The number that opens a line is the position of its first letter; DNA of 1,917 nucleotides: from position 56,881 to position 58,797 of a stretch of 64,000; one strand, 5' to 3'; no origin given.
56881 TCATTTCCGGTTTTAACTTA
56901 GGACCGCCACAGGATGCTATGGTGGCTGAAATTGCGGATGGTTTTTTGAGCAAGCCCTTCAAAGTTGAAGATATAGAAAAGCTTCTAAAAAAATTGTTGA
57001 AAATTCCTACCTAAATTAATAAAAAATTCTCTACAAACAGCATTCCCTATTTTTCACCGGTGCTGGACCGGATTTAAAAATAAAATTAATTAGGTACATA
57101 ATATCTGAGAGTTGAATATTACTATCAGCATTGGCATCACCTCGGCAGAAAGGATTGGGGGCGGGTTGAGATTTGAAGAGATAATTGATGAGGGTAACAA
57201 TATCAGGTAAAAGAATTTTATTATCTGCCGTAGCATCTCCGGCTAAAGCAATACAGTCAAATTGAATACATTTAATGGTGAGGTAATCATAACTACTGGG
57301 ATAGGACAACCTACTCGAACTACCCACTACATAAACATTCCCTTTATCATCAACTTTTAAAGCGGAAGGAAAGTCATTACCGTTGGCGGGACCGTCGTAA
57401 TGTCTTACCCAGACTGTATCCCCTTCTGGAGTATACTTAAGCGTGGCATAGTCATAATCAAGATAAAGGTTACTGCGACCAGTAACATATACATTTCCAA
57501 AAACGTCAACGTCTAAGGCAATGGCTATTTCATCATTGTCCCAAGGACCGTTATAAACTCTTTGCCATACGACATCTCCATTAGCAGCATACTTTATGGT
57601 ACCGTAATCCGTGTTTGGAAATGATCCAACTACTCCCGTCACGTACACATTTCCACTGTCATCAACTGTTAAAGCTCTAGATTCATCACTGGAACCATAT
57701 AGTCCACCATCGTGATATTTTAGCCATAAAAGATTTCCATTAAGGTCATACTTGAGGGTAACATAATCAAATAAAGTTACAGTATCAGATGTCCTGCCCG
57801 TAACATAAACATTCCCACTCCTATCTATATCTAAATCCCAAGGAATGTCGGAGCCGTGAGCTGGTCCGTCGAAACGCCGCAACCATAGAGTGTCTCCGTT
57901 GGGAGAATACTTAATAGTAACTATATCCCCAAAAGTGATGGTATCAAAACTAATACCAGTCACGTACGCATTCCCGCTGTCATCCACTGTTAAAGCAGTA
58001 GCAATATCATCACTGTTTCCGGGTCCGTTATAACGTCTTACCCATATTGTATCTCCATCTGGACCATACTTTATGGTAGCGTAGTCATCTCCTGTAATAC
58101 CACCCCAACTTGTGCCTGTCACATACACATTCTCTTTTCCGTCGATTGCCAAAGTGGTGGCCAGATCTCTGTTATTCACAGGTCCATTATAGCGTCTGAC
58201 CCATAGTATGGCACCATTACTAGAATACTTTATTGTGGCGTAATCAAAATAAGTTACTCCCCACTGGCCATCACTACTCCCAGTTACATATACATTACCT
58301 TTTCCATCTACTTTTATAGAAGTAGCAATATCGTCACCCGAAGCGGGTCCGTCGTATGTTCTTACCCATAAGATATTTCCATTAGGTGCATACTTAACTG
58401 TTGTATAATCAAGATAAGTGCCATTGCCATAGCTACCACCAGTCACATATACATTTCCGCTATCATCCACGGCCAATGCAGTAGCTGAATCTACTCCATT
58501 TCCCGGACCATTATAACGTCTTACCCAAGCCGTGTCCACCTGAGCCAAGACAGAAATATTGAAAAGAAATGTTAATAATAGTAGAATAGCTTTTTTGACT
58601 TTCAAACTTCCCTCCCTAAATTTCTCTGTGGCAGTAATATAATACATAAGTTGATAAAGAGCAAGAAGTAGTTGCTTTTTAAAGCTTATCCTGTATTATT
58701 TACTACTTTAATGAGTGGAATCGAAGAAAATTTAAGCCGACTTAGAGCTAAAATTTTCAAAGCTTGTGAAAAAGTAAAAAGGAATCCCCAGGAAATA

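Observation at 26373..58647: Seven secreted proteins within 32 kb share a Cys-patterned double dockerin-like module, five of them ending in Cys-Cys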

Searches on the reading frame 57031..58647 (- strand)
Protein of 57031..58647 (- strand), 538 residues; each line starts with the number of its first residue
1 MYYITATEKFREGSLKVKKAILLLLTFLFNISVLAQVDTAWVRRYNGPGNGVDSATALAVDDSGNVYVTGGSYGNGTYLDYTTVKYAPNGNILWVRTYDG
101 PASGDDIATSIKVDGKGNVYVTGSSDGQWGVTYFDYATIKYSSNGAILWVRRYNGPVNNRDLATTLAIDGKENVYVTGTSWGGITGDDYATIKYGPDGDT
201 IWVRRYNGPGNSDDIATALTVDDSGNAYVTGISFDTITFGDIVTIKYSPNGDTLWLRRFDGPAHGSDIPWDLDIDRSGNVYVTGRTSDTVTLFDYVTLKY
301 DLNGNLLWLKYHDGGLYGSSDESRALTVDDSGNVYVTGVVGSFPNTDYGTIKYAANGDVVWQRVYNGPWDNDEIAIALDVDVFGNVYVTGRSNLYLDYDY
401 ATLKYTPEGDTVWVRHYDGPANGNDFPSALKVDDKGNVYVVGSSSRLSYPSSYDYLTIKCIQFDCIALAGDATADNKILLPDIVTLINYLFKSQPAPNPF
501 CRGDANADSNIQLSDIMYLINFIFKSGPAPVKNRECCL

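Call 4: search_protein_families(library=pfam, proteins=[window:57031-58647:-], max_evalue=0.01)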
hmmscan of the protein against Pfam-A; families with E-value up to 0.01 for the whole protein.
window:57031-58647:- (538 aa): 4 families
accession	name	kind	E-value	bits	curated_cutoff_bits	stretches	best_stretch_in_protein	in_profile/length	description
PF06739.17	SBBP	-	4.7e-39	132.5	20.5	7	201-231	1-30/38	Beta-propeller repeat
PF00404.24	Dockerin_1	-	0.0001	22.9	22.9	1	469-523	1-56/57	Dockerin type I domain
PF11178.13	DUF2963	-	0.0018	18.1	22.6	0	185-202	18-35/52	Protein of unknown function (DUF2963)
PF01436.27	NHL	-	0.0042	17.5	20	0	269-283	4-18/28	NHL repeat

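Call 5: search_protein_families(library=ncbifam, proteins=[window:57031-58647:-], max_evalue=0.01)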
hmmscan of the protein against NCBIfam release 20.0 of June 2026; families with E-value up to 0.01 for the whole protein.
window:57031-58647:- (538 aa): 3 families
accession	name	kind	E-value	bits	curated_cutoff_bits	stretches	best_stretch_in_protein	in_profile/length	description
NF047494.1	Lepto_SBBP_lipo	equivalog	3.4e-37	128.2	400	3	56-186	309-451/466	SBBP repeat beta-propeller lipoprotein, LipL53 family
TIGR02608.1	delta_60_rpt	domain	1.7e-11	43.8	76.5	0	106-146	1-39/55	delta-60 repeat domain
NF033206.1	ScyE_fam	subfamily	2.9e-08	33.6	80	0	108-181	255-322/333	ScyD/ScyE family protein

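Call 9: find_related_loci(query=window:57031-58647:-, collection=genome_contigs, flank=10000)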
Query window:57031-58647:- (538 aa) in genome_contigs; peptide patterns used: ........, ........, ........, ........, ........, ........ (x = any residue, [..] = any of these).
235 stretches matched a pattern; 215 encode a relative of the query (tblastn E <= 1e-3); the best 80 are kept; 80 distinct loci.
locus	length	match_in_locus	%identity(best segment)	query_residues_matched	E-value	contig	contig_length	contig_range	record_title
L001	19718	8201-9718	51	17-537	1e-141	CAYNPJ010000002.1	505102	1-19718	MAG TPA_asm: uncultured Ignavibacteria bacterium isolate binchicken_co107_133 genome assembly, contig: NODE_11_length_50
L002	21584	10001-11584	50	8-537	4e-139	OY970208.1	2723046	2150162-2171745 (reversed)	MAG: uncultured candidate division Zixibacteria bacterium isolate MFD04408.bin.1.44 genome assembly, chromosome: 1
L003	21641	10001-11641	47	4-537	3e-138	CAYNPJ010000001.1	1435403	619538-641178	MAG TPA_asm: uncultured Ignavibacteria bacterium isolate binchicken_co107_133 genome assembly, contig: NODE_1_length_143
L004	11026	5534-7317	48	7-534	2e-136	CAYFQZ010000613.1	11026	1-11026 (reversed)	MAG TPA_asm: uncultured Ignavibacteria bacterium isolate ERP108616_co1_151 genome assembly, contig: k119_1245868, whole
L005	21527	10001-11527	50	20-530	5e-135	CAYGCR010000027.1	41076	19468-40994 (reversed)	MAG TPA_asm: uncultured Ignavibacteria bacterium isolate ERP108616_co2_224 genome assembly, contig: NODE_1080_length_410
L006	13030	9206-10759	48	8-530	6e-135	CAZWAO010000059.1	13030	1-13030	MAG TPA_asm: uncultured Ignavibacteria bacterium isolate binchicken_co81_427 genome assembly, contig: NODE_7393_length_1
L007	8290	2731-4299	47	14-530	2e-130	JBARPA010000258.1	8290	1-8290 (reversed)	MAG: Candidatus Zixiibacteriota bacterium isolate MFD13423_ilm_asm_bin54 k127_386546, whole genome shotgun sequence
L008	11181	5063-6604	49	13-531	1e-127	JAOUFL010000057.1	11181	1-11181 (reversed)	MAG: Candidatus Zixiibacteriota bacterium isolate 4_1_July_SF_Bin42 4_1_July_SF_Bin42_scaffold_2809_c1, whole genome sho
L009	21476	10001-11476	51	31-530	5e-127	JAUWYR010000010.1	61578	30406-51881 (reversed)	MAG: Candidatus Zixiibacteriota bacterium isolate CSMAG_2715 CSMAG_2715_k141_497838_length_61578_cov_12.9871, whole geno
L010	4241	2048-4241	49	11-529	9e-128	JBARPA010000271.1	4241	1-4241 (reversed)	MAG: Candidatus Zixiibacteriota bacterium isolate MFD13423_ilm_asm_bin54 k127_100689, whole genome shotgun sequence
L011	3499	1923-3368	49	18-499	4e-129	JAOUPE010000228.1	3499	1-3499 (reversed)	MAG: candidate division WOR-3 bacterium isolate 8_1_Oct_SF_Bin39 8_1_Oct_SF_Bin39_scaffold_36525_c1, whole genome shotgu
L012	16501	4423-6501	53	3-530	3e-123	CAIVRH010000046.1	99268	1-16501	uncultured candidate division Zixibacteria bacterium isolate AM-sed-core3-D1_bin-832 genome assembly, contig: bin-832:46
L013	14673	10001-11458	50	8-500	2e-123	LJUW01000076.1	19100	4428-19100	MAG: candidate division Zixibacteria bacterium SM23_73_2 WORSMTZ_15833, whole genome shotgun sequence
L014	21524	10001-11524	49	18-526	4e-123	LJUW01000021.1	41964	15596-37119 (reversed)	MAG: candidate division Zixibacteria bacterium SM23_73_2 WORSMTZ_2154, whole genome shotgun sequence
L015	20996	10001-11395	49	2-469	4e-121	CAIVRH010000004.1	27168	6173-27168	uncultured candidate division Zixibacteria bacterium isolate AM-sed-core3-D1_bin-832 genome assembly, contig: bin-832:04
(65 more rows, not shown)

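Call 57: find_encoding_contigs(protein=window:57031-58647:-, flank=2000, max_places=3)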
Protein window:57031-58647:- (538 aa): 1 contig read that carries it; 1 place shown.
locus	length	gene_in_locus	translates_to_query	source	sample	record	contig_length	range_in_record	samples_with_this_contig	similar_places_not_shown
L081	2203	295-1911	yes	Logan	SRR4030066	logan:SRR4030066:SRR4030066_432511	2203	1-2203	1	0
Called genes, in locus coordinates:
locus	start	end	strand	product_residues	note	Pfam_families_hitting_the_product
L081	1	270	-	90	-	?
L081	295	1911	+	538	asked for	PF24170:Fn3-II_PB4 (faint), PF06739:SBBP (weak)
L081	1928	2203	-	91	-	?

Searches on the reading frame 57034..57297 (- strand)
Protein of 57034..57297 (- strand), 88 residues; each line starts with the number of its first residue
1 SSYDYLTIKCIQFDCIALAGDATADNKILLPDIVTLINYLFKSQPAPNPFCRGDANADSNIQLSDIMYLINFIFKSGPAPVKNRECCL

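Call 27: predict_structure(alignment_id=A2)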
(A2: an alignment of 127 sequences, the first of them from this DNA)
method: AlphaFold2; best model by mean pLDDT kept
length: 88 residues; sequences in the alignment: 127
mean_pLDDT: 89.9   pTM: 0.76
mean pLDDT of the five models: 89.9, 89.3, 89.0, 88.7, 87.9
residues with pLDDT >= 90: 63; 70-90: 17; 50-70: 8; < 50: 0
segments of 3 or more residues with pLDDT < 50: none
pLDDT, mean of each block of 10 residues (from residue 1): 74 82 97 98 96 94 98 96 70
secondary structure, 60 per line:
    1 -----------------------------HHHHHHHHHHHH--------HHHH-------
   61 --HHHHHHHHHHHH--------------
elements in order: H30-41 H50-53 H63-74

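Call 31: fold_search(model_id=the predicted structure, library=pdb)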
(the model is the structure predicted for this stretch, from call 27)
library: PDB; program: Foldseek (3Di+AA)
matches with E <= 10: 56; with E <= 0.001: 0
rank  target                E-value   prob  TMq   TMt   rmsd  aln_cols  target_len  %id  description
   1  4dh2_D                1.8e-03  1.00  0.66  0.81   2.2        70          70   28  Crystal structure of Coh-OlpC(Cthe_0452)-Doc435(Cthe_0435) complex: A novel type I Cohesin-Dockerin complex from Clost (released 2012-11-28)
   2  4fl4_G                1.9e-03  1.00  0.62  0.80   2.2        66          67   23  Scaffoldin conformation and dynamics revealed by a ternary complex from the Clostridium thermocellum cellulosome (released 2012-06-27)
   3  4fl4_A                2.2e-03  1.00  0.61  0.77   2.2        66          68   24  Scaffoldin conformation and dynamics revealed by a ternary complex from the Clostridium thermocellum cellulosome (released 2012-06-27)
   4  4dh2_B                3.1e-03  1.00  0.66  0.79   2.5        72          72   28  Crystal structure of Coh-OlpC(Cthe_0452)-Doc435(Cthe_0435) complex: A novel type I Cohesin-Dockerin complex from Clost (released 2012-11-28)
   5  2mte_MODEL_1_A        5.7e-03  1.00  0.62  0.76   2.7        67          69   31  Solution structure of Doc48S (released 2014-10-15)
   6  4fl4_J                7.3e-03  1.00  0.60  0.77   2.1        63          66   24  Scaffoldin conformation and dynamics revealed by a ternary complex from the Clostridium thermocellum cellulosome (released 2012-06-27)
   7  4fl4_D                9.9e-03  1.00  0.55  0.72   2.8        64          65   23  Scaffoldin conformation and dynamics revealed by a ternary complex from the Clostridium thermocellum cellulosome (released 2012-06-27)
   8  2ccl_B                1.2e-02  1.00  0.62  0.86   1.4        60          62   20  THE S45A, T46A MUTANT OF THE TYPE I COHESIN-DOCKERIN COMPLEX FROM THE CELLULOSOME OF CLOSTRIDIUM THERMOCELLUM (released 2007-02-13)
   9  8x39_A                1.2e-02  1.00  0.63  0.42   2.1        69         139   17  Crystal structure of cellulosomal double-dockerin module of Clo1313_0689 from Clostridium thermocellum (released 2024-04-03)
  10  5lxv_B                1.6e-02  1.00  0.60  0.78   2.3        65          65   20  Crystal structure of Ruminococcus flavefaciens scaffoldin C cohesin in complex with a dockerin from an uncharacterized (released 2016-10-19)
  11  4uyp_B                1.9e-02  1.00  0.64  0.75   2.8        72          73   15  High resolution structure of the third cohesin ScaC in complex with the ScaB dockerin with a mutation in the N-termina (released 2015-04-15)
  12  2vn6_B                1.9e-02  1.00  0.58  0.77   2.2        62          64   19  The Clostridium cellulolyticum dockerin displays a dual binding mode for its cohesin partner (released 2008-05-13)
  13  5nrk_B                2.2e-02  1.00  0.63  0.79   2.2        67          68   22  Crystal structure of the sixth cohesin from Acetivibrio cellulolyticus' scaffoldin B in complex with Cel5 dockerin S15 (released 2018-01-31)
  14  8x39_B                2.8e-02  1.00  0.67  0.44   2.3        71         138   20  Crystal structure of cellulosomal double-dockerin module of Clo1313_0689 from Clostridium thermocellum (released 2024-04-03)
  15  6kgc_B                2.8e-02  0.99  0.56  0.81   1.9        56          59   27  Crystal structure of CaDoc0917(R49D)-CaCohA2 complex at pH 5.4 (released 2020-07-08)
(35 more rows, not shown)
